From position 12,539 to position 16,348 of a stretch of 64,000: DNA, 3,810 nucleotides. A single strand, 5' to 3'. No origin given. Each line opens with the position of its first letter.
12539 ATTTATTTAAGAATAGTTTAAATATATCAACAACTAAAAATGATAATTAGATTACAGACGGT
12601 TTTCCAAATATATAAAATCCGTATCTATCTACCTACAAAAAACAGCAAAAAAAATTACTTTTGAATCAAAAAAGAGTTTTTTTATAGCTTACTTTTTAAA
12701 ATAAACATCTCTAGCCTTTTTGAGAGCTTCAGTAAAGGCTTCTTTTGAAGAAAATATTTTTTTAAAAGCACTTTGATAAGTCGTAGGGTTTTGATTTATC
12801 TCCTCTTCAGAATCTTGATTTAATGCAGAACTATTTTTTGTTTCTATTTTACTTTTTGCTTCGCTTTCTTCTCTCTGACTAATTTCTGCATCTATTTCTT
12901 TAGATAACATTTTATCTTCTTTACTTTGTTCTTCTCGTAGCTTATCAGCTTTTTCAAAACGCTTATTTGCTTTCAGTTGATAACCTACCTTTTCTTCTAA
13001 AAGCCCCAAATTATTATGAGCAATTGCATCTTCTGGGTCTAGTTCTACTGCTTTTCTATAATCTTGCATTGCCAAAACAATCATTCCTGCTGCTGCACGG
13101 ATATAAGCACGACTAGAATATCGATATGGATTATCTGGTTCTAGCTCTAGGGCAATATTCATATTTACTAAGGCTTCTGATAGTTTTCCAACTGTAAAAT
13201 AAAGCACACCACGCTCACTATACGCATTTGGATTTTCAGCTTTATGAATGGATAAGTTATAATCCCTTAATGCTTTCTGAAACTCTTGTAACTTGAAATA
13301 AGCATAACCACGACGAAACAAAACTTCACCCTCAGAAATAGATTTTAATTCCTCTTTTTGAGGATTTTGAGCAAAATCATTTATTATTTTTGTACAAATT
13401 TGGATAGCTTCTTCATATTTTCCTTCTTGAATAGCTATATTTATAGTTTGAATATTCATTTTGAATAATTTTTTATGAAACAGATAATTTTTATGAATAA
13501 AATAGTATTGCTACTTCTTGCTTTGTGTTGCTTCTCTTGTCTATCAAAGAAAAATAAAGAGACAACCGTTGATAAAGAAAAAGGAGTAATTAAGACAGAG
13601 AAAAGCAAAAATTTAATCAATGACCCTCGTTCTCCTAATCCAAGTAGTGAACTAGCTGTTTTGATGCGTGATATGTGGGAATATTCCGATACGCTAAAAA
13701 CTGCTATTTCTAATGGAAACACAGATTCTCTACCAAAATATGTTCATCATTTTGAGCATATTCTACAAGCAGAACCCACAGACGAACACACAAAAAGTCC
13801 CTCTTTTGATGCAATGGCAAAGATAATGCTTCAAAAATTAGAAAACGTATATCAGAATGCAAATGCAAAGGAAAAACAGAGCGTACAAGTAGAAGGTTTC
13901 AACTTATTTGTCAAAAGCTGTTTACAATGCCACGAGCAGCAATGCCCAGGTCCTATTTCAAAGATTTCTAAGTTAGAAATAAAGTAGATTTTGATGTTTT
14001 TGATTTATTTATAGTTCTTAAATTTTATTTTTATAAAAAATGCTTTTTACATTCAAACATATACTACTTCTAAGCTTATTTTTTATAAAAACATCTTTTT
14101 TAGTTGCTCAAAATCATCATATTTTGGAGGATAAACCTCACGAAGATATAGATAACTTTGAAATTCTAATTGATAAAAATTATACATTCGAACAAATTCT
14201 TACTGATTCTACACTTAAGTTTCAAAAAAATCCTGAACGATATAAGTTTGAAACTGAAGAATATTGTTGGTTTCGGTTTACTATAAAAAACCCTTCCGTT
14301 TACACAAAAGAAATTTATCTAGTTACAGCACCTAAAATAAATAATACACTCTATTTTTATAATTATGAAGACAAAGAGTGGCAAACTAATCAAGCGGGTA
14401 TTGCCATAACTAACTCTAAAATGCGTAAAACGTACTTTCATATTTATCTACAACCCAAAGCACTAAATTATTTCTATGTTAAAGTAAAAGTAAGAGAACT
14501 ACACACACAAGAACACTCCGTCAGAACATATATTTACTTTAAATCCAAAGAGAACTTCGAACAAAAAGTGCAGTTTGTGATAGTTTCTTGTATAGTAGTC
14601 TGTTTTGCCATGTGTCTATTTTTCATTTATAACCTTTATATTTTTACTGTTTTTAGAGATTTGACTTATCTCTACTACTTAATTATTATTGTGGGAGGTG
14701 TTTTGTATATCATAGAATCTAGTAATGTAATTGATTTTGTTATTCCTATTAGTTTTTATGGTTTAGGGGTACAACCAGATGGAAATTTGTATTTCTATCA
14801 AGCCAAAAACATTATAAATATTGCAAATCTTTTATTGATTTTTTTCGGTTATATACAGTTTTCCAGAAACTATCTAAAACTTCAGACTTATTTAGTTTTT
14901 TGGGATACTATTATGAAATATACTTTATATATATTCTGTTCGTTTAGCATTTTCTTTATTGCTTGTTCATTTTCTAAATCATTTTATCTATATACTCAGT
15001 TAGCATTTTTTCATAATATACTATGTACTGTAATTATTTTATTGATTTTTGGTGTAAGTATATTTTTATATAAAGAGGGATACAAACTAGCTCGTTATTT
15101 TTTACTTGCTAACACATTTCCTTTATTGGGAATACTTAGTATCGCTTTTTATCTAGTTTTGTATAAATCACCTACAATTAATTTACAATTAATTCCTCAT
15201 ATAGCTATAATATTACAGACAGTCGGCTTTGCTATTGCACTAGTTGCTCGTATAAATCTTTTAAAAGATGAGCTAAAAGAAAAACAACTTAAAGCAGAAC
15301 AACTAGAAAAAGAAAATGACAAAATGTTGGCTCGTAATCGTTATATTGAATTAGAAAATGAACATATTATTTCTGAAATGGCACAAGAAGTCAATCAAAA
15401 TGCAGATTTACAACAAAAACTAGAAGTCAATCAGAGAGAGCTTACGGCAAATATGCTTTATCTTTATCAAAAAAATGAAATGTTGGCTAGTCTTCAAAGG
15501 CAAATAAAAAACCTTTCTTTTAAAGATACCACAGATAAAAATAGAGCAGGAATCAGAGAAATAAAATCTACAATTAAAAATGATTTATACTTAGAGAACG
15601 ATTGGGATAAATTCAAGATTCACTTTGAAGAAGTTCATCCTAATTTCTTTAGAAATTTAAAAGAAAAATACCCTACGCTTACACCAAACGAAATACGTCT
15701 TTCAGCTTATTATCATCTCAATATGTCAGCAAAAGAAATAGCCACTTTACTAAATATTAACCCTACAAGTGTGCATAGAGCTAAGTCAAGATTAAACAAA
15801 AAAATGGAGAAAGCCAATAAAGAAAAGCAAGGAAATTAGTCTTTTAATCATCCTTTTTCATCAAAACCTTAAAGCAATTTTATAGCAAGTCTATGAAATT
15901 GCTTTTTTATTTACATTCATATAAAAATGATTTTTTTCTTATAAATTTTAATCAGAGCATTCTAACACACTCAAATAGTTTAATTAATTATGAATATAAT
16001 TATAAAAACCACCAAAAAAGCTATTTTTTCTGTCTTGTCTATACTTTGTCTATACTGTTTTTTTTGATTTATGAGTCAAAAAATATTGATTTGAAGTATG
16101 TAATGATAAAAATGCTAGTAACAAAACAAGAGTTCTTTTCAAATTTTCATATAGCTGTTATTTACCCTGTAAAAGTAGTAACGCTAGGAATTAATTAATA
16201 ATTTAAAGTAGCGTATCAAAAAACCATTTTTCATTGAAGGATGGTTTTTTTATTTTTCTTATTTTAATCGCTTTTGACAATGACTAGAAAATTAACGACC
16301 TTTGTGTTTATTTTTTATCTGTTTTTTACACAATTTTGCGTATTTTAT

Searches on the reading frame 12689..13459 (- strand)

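Call 30: search_protein_families(library=pfam, proteins=[window:12689-13459:-], max_evalue=0.001)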
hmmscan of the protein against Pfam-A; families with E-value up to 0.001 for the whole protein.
window:12689-13459:- (256 aa): 11 families
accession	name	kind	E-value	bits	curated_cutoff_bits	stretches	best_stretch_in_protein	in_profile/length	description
PF00515.34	TPR_1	-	3e-20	71.5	27.8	1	45-71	2-28/34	Tetratricopeptide repeat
PF07719.23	TPR_2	-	2e-18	65.4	27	1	45-71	2-28/34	Tetratricopeptide repeat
PF13414.12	TPR_11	-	2.3e-17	62.8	26.8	1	130-156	13-39/42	TPR repeat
PF13431.12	TPR_17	-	5.1e-10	39.3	24.4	0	134-157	2-25/34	Tetratricopeptide repeat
PF13181.12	TPR_8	-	1.4e-09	37.8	25.7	0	45-70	2-27/34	Tetratricopeptide repeat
PF13371.12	TPR_9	-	1.1e-08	35.4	35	0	53-111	4-63/73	Tetratricopeptide repeat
PF13428.12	TPR_14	-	1.4e-08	35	23.5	0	117-152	7-42/44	Tetratricopeptide repeat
PF13432.12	TPR_16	-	5.5e-07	30.4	32.7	0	83-145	3-65/65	Tetratricopeptide repeat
PF13174.12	TPR_6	-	4.2e-05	24.3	26.3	0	45-68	1-24/33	Tetratricopeptide repeat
PF14559.12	TPR_19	-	4.3e-05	24.2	25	0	9-33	1-25/68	Tetratricopeptide repeat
PF13424.12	TPR_12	-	0.00011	22.7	30.1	0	10-68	14-69/77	Tetratricopeptide repeat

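Call 62: search_protein_families(library=ncbifam, proteins=[window:12689-13459:-], max_evalue=0.1)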
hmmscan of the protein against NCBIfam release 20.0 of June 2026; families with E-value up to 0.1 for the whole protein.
window:12689-13459:- (256 aa): 18 families
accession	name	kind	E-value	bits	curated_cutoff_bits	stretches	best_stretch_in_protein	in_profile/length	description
NF040959.1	MamA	equivalog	1.8e-12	47.2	200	1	42-175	69-203/204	magnetosome protein MamA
TIGR02521.1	type_IV_pilW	equivalog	3.1e-12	46.5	154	1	77-173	31-127/234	type IV pilus biogenesis/stability protein PilW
TIGR02917.1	PEP_TPR_lipo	equivalog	4.1e-10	38.2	312.2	1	53-248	440-630/899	XrtA/PEP-CTERM system TPR-repeat protein PrsT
NF033762.1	social_mot_Tgl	equivalog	1e-09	38.1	225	2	123-185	43-106/252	social motility TPR repeat lipoprotein Tgl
TIGR00990.1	3a0801s09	subfamily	1.3e-08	34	757.25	2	80-172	368-460/615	mitochondrial import receptor subunit TOM70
NF008391.2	PRK11189.1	equivalog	1.6e-07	31.1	250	1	34-175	55-196/297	lipoprotein NlpI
NF002725.1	PRK02603.1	equivalog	6.8e-07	29.5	143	1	77-176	35-137/173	photosystem I assembly protein Ycf3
NF047507.1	TPR_BatC_Lepto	exception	4e-06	26.5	175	1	10-79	69-129/214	TPR repeat-containing protein BatC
TIGR02552.1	LcrH_SycD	equivalog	4.1e-06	26.6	104.8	1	51-111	59-120/136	SycD/LcrH family type III secretion system chaperone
TIGR03939.1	PGA_TPR_OMP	equivalog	1.2e-05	23.7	366.65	1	52-231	94-277/800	poly-beta-1,6 N-acetyl-D-glucosamine export porin PgaA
NF007302.0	PRK09782.1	equivalog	0.00013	20.1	1223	1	58-111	593-646/990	phage receptor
NF008520.0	PRK11447.1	equivalog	0.00061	17.7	858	1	108-184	266-342/1157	cellulose synthase complex outer membrane protein BcsC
NF033920.0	C39_PA2778_fam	equivalog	0.0012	18.3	150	1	88-174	167-253/255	PA2778 family cysteine peptidase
TIGR04510.1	mod_pep_cyc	subfamily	0.0017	17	400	1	119-200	406-487/814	putative peptide modification system cyclase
NF008188.0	PRK10941.1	equivalog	0.0026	17.3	391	1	93-147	197-251/269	invasion regulator SirB1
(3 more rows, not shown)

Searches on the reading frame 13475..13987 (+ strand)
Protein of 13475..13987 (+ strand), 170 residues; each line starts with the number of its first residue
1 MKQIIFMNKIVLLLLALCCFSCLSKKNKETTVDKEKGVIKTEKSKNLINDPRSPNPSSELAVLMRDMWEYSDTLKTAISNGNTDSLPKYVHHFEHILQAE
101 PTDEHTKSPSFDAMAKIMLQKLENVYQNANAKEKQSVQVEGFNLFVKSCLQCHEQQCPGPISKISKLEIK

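Call 24: search_protein_families(library=pfam, proteins=[window:13475-13987:+], max_evalue=0.01)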
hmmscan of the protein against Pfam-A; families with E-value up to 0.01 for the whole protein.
window:13475-13987:+ (170 aa): 2 families
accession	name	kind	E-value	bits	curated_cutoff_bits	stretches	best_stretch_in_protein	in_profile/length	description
PF03081.22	Exo70_C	-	0.00085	18.9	24.1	1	24-138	111-223/372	Exo70 exocyst complex subunit C-terminal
PF10143.14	PhosphMutase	-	0.0028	18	21.5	1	17-120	59-159/170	2,3-bisphosphoglycerate-independent phosphoglycerate mutase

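Call 62: search_protein_families(library=ncbifam, proteins=[window:13475-13987:+], max_evalue=0.1)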
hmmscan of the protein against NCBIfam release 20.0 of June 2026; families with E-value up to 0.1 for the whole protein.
window:13475-13987:+ (170 aa): 5 families
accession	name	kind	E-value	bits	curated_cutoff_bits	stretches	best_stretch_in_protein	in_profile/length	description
TIGR00782.1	ccoP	equivalog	0.015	14.6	179.95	0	114-158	85-127/285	cytochrome-c oxidase, cbb3-type subunit III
NF050122.1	bc1_QcrC_actin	exception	0.018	14.3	200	1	121-159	24-62/253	cytochrome bc1 complex diheme cytochrome c subunit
NF045850.1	ABC_Mplas_LP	subfamily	0.022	12.8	100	1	88-146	581-639/874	OppA family ABC transporter substrate-binding lipoprotein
NF045773.1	cytochro_C550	exception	0.042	13.8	125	0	127-159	36-70/118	cytochrome c550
NF045774.1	cytochro_C551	exception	0.054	13.5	118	0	128-159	29-60/110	cytochrome c551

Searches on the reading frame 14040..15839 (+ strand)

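Call 30: search_protein_families(library=pfam, proteins=[window:14040-15839:+], max_evalue=0.001)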
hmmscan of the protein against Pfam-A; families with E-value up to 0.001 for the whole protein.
window:14040-15839:+ (599 aa): 2 families
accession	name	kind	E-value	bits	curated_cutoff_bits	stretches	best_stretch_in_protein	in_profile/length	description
PF07695.17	7TMR-DISM_7TM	-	3.2e-14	53.8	29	1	190-404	11-205/205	7TM diverse intracellular signalling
PF07696.17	7TMR-DISMED2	-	9e-08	32.6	22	1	45-150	11-123/136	7TMR-DISM extracellular 2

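Call 62: search_protein_families(library=ncbifam, proteins=[window:14040-15839:+], max_evalue=0.1)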
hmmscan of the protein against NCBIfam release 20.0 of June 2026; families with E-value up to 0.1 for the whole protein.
window:14040-15839:+ (599 aa): 3 families
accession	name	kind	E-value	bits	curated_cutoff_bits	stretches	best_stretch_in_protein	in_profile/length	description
NF053779.1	BT3442_fam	equivalog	5.3e-05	22.1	940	1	388-591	360-547/563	BT3442 family protein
TIGR02937.1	sigma70-ECF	superfamily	0.04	13.5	42.9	0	407-591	63-163/165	sigma-70 family RNA polymerase sigma factor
NF038251.1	AdcR_fam_Zn_TF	equivalog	0.082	13.1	175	1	440-488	38-85/143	zinc-dependent MarR family transcriptional regulator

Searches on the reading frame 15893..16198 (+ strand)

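Call 24: search_protein_families(library=pfam, proteins=[window:15893-16198:+], max_evalue=0.01)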
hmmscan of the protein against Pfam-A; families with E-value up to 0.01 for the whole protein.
window:15893-16198:+ (101 aa): 1 family
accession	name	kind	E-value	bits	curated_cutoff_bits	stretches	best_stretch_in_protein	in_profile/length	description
PF04647.20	AgrB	-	0.0029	17.4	23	1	40-94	70-126/185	Accessory gene regulator B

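Call 62: search_protein_families(library=ncbifam, proteins=[window:15893-16198:+], max_evalue=0.1)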
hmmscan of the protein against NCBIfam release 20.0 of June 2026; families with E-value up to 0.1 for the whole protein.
window:15893-16198:+ (101 aa): 0 families
